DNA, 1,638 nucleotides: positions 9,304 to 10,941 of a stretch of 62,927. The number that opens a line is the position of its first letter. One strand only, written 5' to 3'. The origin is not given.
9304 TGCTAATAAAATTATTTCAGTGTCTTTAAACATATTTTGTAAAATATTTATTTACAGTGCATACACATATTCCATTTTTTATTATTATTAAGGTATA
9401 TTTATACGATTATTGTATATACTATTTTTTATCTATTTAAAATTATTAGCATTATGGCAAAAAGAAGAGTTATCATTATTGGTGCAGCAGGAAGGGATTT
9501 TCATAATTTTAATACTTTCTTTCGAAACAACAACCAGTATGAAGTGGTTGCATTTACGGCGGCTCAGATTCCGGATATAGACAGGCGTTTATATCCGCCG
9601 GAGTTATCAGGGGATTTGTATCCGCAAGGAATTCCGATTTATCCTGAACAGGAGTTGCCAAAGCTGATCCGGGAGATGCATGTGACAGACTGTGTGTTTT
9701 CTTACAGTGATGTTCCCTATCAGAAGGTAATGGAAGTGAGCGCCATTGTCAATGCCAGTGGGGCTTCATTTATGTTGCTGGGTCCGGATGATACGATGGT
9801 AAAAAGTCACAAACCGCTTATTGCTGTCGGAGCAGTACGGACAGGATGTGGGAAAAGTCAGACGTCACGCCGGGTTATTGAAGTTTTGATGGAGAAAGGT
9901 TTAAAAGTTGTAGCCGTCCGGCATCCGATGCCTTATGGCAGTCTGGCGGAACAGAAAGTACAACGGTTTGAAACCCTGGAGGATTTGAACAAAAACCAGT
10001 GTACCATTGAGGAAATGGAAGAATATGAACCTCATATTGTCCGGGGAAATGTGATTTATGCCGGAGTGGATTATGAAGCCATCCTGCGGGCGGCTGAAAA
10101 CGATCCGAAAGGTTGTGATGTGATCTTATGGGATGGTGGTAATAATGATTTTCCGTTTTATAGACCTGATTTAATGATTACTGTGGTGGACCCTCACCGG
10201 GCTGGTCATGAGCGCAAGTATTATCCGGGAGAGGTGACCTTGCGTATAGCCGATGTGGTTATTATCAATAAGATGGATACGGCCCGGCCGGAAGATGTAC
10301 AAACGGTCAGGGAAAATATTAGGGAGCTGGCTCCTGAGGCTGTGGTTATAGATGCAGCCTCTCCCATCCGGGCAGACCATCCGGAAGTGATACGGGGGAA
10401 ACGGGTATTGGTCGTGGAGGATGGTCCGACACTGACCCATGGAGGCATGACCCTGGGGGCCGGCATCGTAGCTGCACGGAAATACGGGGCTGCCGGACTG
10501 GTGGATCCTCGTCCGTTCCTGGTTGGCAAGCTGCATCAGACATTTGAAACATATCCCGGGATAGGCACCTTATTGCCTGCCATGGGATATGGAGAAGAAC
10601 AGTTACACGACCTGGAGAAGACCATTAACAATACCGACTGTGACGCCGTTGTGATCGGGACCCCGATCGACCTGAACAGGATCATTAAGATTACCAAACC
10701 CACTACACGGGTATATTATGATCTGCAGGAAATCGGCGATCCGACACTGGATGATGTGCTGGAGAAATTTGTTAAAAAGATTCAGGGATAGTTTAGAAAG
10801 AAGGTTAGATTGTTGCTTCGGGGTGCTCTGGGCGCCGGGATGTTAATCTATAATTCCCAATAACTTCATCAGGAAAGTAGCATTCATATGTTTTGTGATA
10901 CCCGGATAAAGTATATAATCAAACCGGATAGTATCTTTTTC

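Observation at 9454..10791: Standalone ArcE-like arginine synthetase candidate in a genome that also encodes ArgG/ArgH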

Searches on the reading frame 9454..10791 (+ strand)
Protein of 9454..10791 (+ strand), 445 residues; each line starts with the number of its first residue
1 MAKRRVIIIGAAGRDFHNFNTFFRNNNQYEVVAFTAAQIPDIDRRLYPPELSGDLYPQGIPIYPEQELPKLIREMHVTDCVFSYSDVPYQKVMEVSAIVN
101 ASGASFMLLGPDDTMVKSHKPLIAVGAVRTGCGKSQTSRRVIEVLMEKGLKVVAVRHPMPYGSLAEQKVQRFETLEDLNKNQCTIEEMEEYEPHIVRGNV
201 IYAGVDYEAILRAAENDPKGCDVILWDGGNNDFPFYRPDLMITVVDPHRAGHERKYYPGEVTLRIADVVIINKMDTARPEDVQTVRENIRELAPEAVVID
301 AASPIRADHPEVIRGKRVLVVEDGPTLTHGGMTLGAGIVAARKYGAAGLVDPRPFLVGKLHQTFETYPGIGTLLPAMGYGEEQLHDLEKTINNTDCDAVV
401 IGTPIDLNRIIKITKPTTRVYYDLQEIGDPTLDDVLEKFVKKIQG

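Call 3: search_protein_families(library=pfam, proteins=[window:9454-10788:+], max_evalue=0.1)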
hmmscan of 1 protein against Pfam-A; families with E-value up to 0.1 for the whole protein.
window:9454-10788:+ (445 aa): 3 families
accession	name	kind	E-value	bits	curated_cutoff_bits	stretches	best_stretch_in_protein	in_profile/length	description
PF02492.25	cobW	-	2.1e-06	27.9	20.7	1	236-299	113-179/180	CobW/HypB/UreG, nucleotide-binding domain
PF03308.22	MeaB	-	0.044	13.2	23.1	0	263-287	170-194/273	Methylmalonyl Co-A mutase-associated GTPase MeaB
PF09140.17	MipZ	-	0.046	13.5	20.7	0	123-232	3-111/262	ATPase MipZ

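Call 4: search_protein_families(library=ncbifam, proteins=[window:9454-10788:+], max_evalue=0.1)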
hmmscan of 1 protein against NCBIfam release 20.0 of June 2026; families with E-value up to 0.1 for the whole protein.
window:9454-10788:+ (445 aa): 3 families
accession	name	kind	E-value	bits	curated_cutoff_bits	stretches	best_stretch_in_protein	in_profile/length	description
TIGR00073.1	hypB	equivalog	0.0046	16.4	121.2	1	261-301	153-195/217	hydrogenase nickel incorporation protein HypB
TIGR02475.1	CobW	equivalog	0.014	14.3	332.1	1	263-304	172-213/342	cobalamin biosynthesis protein CobW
NF038288.1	chaper_GTP_ZigA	equivalog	0.048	12.6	600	1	265-302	173-210/390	zinc metallochaperone GTPase ZigA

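Call 5: search_solved_structures(query=window:9454-10788:+, max_evalue=1, show_alignments=2)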
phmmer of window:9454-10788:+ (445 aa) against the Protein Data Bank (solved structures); distinct sequences matched with E-value up to 1: 1.
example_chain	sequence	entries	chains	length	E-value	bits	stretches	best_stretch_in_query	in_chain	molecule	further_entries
9sxb_A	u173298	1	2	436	2.7e-05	26.4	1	221-325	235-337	Cyclic 2,3-diphosphoglycerate synthetase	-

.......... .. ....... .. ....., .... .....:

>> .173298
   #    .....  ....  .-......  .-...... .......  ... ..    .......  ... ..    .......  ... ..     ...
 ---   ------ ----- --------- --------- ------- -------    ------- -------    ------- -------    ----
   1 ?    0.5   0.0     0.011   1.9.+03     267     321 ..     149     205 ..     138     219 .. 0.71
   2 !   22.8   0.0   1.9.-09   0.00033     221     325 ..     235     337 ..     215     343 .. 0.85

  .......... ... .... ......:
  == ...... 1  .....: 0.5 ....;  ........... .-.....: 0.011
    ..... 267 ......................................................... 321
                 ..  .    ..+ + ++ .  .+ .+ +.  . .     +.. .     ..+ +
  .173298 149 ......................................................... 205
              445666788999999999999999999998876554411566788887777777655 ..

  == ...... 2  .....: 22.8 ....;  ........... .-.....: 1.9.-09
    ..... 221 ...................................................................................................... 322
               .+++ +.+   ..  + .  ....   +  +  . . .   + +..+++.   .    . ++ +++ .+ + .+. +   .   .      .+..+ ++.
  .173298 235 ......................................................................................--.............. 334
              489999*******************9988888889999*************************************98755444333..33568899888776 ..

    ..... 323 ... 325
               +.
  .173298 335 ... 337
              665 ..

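Call 7: find_homologous_proteins(query=window:9454-10788:+, max_evalue=0.00001)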
Query window:9454-10788:+ (445 aa): 8000 proteins with E <= 0.00001 among 8000 candidates; the best 120 are listed.
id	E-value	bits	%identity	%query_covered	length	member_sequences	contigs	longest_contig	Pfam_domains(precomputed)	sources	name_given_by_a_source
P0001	0.0e+0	1016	100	100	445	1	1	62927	PF02492.26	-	-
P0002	9.3e-259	877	85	100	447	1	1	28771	-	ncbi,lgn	-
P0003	2.8e-257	872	84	100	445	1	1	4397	-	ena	-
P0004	1.2e-255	866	84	100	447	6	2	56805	-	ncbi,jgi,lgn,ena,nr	ncbi:MAG TPA: GTPase [Bacteroidetes bacterium]|nr:GTPase [Bacteroidota bacterium]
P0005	4.9e-254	861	84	100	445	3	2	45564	-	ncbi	-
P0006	5.2e-252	854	83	100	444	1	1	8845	-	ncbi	-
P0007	7.8e-252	854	83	100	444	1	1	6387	-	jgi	jgi:predicted GTPase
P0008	1.2e-250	850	81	99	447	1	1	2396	-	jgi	-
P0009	1.7e-249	846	83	100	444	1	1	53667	-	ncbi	-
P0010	6.7e-249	844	83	100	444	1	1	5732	-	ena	-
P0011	2.0e-248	843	81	100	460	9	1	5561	-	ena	-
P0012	1.6e-247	840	82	99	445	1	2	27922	-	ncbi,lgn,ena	-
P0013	3.6e-247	838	82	99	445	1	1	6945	-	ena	-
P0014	5.5e-247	838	82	99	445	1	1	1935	-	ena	-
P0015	1.3e-246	837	81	99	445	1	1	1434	-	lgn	-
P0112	8.5e-238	807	79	99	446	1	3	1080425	-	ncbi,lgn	-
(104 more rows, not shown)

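Call 21: find_encoding_contigs(protein=window:9454-10791:+, flank=10000, max_places=3)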
Protein window:9454-10791:+ (445 aa): 2 contigs read that carry it; 1 place shown.
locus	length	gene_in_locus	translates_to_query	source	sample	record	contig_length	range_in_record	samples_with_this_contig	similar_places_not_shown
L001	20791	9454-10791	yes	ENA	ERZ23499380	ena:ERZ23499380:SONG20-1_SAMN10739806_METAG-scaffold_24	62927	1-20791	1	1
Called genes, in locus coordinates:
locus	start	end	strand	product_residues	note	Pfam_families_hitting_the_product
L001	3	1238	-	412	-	?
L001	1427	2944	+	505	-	PF02142:MGS, PF01808:AICARFT_IMPCHas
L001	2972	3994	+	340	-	PF00022:Actin (faint), PF06723:MreB_Mbl, PF00012:HSP70, PF14450:FtsA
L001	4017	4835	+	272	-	PF04085:MreC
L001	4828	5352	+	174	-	-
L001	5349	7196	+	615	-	PF03717:PBP_dimer, PF00905:Transpeptidase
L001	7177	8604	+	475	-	PF01098:FTSW_RODA_SPOVE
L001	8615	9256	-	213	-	PF04336:ACP_PD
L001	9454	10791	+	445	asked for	PF02492:cobW (weak)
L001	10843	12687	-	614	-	PF05192:MutS_III, PF00488:MutS_V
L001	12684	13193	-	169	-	PF01553:Acyltransferase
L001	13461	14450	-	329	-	PF21948:LplA-B_cat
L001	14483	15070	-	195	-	PF01569:PAP2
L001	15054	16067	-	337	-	PF01018:GTP1_OBG, PF01926:MMR_HSR1, PF02421:FeoB_N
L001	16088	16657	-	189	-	PF00406:ADK, PF13238:AAA_18, PF13207:AAA_17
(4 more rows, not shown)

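Call 26: find_encoding_contigs(protein=P0112, flank=10000, max_places=2)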
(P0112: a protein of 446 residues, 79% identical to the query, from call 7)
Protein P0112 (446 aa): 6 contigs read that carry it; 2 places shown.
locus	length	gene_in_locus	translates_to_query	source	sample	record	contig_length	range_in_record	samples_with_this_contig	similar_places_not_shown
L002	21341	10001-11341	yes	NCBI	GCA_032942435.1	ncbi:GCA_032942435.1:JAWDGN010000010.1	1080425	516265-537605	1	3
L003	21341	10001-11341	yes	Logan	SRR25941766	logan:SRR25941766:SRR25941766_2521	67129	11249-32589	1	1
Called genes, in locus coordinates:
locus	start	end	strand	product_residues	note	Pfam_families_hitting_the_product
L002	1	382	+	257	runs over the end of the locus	PF00398:RrnaAD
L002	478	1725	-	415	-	PF12704:MacB_PCD, PF02687:FtsX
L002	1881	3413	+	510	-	PF02142:MGS, PF01808:AICARFT_IMPCHas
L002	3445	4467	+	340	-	PF00022:Actin (faint), PF06723:MreB_Mbl, PF00012:HSP70, PF14450:FtsA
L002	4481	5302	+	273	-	PF04085:MreC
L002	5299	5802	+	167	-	-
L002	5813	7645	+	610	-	PF03717:PBP_dimer, PF00905:Transpeptidase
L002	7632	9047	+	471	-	PF01098:FTSW_RODA_SPOVE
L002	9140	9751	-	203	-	PF04336:ACP_PD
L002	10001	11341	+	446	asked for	-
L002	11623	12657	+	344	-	PF01210:NAD_Gly3P_dh_N, PF07479:NAD_Gly3P_dh_C, PF20618:GPD_NAD_C_bact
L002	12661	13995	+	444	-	PF00342:PGI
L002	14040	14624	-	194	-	-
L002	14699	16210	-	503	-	PF01336:tRNA_anti-codon, PF00152:tRNA-synt_2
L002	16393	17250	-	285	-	PF01063:Aminotran_4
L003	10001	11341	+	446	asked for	-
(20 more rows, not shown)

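Call 35: search_protein_representatives(protein=window:9454-10788:+)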
Query: 445 residues. Proteins with E-value up to 0.001 (for the whole library): 3833; up to 1e-10: 2352; up to 1e-30: 627. The best 150 are listed.
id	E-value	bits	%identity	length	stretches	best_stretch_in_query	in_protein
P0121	2.9e-201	685.4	66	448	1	3-444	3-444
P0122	3.0e-150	517.3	54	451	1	3-442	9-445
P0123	9.7e-146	502.4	56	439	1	4-412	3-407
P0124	1.6e-132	458.9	49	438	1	1-435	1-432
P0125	2.6e-128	445.0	50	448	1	4-425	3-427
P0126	4.2e-127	441.0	48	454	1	2-436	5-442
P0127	2.2e-126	438.7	48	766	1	5-438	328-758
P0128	1.8e-124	432.4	44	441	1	4-442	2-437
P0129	1.8e-124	432.3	48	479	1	5-432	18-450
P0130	2.3e-124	432.0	62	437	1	1-320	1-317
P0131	1.4e-117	409.6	47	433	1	4-441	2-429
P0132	2.1e-115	402.5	67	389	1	9-280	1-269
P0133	2.2e-114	399.1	42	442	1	3-441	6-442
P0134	3.1e-114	398.6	42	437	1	2-441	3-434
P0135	1.2e-111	390.1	50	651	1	3-438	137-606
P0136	2.0e-111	389.4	47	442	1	4-442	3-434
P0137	2.0e-111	389.4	47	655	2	44-442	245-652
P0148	5.6e-103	361.5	42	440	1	3-426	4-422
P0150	1.7e-101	356.6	49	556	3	31-322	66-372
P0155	4.1e-99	348.8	43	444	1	3-425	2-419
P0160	3.4e-95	335.9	50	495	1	5-315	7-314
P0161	7.2e-94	331.5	40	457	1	2-443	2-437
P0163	2.1e-91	323.4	38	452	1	3-440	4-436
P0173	5.6e-88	312.1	39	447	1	4-438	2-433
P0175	9.8e-84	298.1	38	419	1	4-443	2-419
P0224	7.5e-67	242.5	40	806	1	136-442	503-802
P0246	1.1e-62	228.8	47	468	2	246-369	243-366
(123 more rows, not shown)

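Call 36: list_cluster_members(proteins=[P0124, P0128, P0133, P0134, P0148, P0155, P0161, P0163, P0173, P0175])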
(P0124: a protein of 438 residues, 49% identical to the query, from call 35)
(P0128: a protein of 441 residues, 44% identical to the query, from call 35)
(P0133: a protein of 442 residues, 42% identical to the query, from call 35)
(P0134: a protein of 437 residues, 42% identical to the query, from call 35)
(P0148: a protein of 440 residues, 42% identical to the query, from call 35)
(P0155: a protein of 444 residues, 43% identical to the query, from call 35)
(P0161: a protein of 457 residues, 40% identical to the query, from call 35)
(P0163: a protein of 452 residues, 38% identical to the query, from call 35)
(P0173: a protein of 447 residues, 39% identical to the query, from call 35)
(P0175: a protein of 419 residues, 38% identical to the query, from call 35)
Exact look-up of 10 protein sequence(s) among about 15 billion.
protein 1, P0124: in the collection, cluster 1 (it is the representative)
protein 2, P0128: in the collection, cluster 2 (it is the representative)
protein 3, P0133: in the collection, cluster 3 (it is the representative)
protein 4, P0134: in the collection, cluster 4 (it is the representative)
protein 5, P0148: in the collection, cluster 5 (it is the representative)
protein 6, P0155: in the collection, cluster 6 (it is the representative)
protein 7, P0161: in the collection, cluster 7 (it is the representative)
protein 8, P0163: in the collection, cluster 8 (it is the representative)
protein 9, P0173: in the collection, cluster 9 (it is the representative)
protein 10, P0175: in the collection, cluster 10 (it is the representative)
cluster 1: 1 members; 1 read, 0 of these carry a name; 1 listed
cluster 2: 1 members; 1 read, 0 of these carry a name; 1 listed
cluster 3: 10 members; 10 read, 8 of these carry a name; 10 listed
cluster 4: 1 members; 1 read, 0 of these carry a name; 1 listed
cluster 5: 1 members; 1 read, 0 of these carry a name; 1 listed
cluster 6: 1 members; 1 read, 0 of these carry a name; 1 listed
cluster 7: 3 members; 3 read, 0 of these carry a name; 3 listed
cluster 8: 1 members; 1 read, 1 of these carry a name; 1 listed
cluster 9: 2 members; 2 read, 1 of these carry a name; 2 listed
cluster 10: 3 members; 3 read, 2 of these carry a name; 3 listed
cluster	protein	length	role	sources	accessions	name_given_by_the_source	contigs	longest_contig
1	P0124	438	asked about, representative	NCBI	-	-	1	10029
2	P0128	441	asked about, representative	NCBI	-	-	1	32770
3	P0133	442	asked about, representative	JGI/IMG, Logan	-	predicted GTPase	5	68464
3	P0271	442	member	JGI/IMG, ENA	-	predicted GTPase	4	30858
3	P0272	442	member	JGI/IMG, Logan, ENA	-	predicted GTPase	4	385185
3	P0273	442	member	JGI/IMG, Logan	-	predicted GTPase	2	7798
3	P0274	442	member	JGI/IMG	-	predicted GTPase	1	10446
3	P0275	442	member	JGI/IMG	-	predicted GTPase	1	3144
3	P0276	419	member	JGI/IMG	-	predicted GTPase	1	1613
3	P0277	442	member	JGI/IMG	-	predicted GTPase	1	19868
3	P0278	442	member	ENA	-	-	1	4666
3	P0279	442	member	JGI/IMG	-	-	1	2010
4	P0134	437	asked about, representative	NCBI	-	-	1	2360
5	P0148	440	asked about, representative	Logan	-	-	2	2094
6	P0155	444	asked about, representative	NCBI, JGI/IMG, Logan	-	-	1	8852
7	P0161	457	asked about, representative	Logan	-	-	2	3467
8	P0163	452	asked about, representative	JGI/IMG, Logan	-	predicted GTPase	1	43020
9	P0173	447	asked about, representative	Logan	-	-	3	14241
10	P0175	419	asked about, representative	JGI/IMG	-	-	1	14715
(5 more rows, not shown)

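Call 38: find_homologous_proteins(query=P0136, max_evalue=1e-10)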
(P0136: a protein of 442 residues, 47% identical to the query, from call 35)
Query P0136 (442 aa): 7847 proteins with E <= 1e-10 among 8000 candidates; the best 120 are listed.
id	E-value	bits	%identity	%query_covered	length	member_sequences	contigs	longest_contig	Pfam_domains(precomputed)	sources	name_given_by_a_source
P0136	4.4e-287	970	100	100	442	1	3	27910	PF10609.16,PF01656.30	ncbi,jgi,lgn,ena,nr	ncbi:MAG: GTPase [Crenarchaeota archaeon]|nr:GTPase [Thermoproteota archaeon]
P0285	2.7e-218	743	74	100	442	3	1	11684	PF01656.30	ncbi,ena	-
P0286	9.0e-165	567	59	99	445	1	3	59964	-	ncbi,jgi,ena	-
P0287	2.1e-164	566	60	95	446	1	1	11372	-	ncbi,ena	-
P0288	2.0e-163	562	58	98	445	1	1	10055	-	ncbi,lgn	ncbi:MAG: cyclic 2,3-diphosphoglycerate synthase [Pyrodictiaceae archaeon]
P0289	3.0e-163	562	59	99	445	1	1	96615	-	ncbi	-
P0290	3.2e-163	562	58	98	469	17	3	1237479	-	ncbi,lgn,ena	-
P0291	4.8e-162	558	58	98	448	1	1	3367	-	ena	-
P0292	6.8e-162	557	58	98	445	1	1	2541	-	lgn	-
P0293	1.0e-161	557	57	98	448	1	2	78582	-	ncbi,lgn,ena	-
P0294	2.2e-161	556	59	98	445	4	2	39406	-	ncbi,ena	-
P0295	3.7e-161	555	59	98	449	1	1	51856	-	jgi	jgi:predicted GTPase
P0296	5.6e-161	554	57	98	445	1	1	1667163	-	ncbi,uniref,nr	ncbi:cyclic 2,3-diphosphoglycerate synthase [Hyperthermus butylicus]|uniref:Universally conserved pr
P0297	2.5e-160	552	59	98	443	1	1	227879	-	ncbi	-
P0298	3.5e-160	552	59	98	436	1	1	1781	-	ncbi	-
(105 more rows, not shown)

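Call 41: find_encoding_contigs(protein=P0131, flank=10000, max_places=3)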
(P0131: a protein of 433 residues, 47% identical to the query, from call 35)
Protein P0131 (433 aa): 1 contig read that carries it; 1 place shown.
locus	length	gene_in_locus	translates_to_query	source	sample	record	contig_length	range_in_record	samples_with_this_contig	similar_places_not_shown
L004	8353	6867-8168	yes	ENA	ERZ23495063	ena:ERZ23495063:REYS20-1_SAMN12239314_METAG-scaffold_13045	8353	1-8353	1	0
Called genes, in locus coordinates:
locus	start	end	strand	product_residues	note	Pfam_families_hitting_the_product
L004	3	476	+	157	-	?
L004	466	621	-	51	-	-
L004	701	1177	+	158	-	PF01467:CTP_transf_like (weak)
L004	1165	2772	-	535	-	PF06418:CTP_synth_N, PF00117:GATase, PF07722:Peptidase_C26 (weak)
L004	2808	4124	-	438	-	PF00202:Aminotran_3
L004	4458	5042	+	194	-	PF01066:CDP-OH_P_transf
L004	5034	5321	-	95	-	PF01283:Ribosomal_S26e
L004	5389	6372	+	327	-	PF01513:NAD_kinase (faint), PF20143:NAD_kinase_C, PF13412:HTH_24 (faint), PF12802:MarR_2 (weak)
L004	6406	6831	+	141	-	PF00293:NUDIX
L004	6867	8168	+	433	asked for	-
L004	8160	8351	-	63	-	?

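Call 42: find_encoding_contigs(protein=P0296, flank=10000, max_places=2)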
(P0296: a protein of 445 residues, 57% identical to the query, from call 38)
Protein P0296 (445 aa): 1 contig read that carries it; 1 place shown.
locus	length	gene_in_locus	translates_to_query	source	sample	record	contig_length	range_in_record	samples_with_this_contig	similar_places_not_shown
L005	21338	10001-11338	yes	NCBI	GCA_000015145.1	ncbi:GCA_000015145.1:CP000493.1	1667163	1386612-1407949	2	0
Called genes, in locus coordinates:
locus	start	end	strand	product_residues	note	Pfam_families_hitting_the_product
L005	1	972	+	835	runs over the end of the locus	PF14522:Cytochrome_C7 (faint), PF13447:Multi-haem_cyto, PF24161:CCDC39, PF23991:DUF7310 (faint)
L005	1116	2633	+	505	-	-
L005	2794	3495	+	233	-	PF14522:Cytochrome_C7 (faint)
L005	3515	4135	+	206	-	-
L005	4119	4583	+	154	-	PF12838:Fer4_7 (weak), PF13247:Fer4_11 (weak), PF12797:Fer4_2 (weak), PF12837:Fer4_6, PF13237:Fer4_10, PF00037:Fer4, PF13187:Fer4_9, PF13247:Fer4_11, +2 more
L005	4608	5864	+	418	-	PF03916:NrfD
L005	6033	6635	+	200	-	-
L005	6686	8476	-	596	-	PF04055:Radical_SAM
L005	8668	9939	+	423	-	-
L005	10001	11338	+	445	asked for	-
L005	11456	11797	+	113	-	PF01176:eIF-1a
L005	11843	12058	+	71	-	-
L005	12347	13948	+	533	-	-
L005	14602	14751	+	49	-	-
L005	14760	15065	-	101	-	-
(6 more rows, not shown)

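Call 43: find_homologous_proteins(query=P0131, max_evalue=1e-10)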
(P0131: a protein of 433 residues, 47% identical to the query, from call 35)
Query P0131 (433 aa): 8000 proteins with E <= 1e-10 among 8000 candidates; the best 120 are listed.
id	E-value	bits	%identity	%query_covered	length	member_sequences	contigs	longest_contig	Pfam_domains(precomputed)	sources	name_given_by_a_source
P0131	7.4e-283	956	100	100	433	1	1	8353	-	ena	-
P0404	1.8e-220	751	76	100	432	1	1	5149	-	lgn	-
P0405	9.4e-207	705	72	99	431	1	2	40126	-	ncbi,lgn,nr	ncbi:MAG: GTPase [Candidatus Nitrosocaldaceae archaeon]|nr:MAG: GTPase [Candidatus Nitrosocaldaceae 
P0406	3.0e-189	648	67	99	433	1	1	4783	-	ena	-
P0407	1.1e-185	636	66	100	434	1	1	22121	-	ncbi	-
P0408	1.5e-178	612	63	100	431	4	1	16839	PF02492.26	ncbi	-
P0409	8.5e-178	610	63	99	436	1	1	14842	-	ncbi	-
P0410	8.7e-178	610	65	99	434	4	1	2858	-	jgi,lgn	jgi:predicted GTPase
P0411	6.9e-174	597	63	99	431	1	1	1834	PF02492.26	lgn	-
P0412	1.5e-143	497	53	98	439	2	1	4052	-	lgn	-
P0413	6.5e-143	495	53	99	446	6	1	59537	-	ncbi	-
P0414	1.1e-141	491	52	98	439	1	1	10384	PF02492.26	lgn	-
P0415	8.3e-141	488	54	98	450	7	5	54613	-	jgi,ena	jgi:predicted GTPase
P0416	2.9e-140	486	55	95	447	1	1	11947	-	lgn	-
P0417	4.5e-140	486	51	99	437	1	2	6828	-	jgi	jgi:predicted GTPase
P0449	5.6e-137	476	52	99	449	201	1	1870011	PF02492.26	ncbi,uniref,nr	ncbi:cyclic 2,3-diphosphoglycerate synthase [Thermococcus sp. 21S9]|uniref:cyclic 2,3-diphosphoglyce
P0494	4.7e-135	469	52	99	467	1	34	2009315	-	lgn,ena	-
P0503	9.6e-135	468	52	99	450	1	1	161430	-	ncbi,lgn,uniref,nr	ncbi:MAG: GTPase [Thermococcus sp.]|uniref:cyclic 2,3-diphosphoglycerate synthase n=1 Tax=Thermococc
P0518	1.7e-134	467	51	99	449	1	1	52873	PF02310.25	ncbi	ncbi:cyclic 2,3-diphosphoglycerate synthase [Thermococcus sp.]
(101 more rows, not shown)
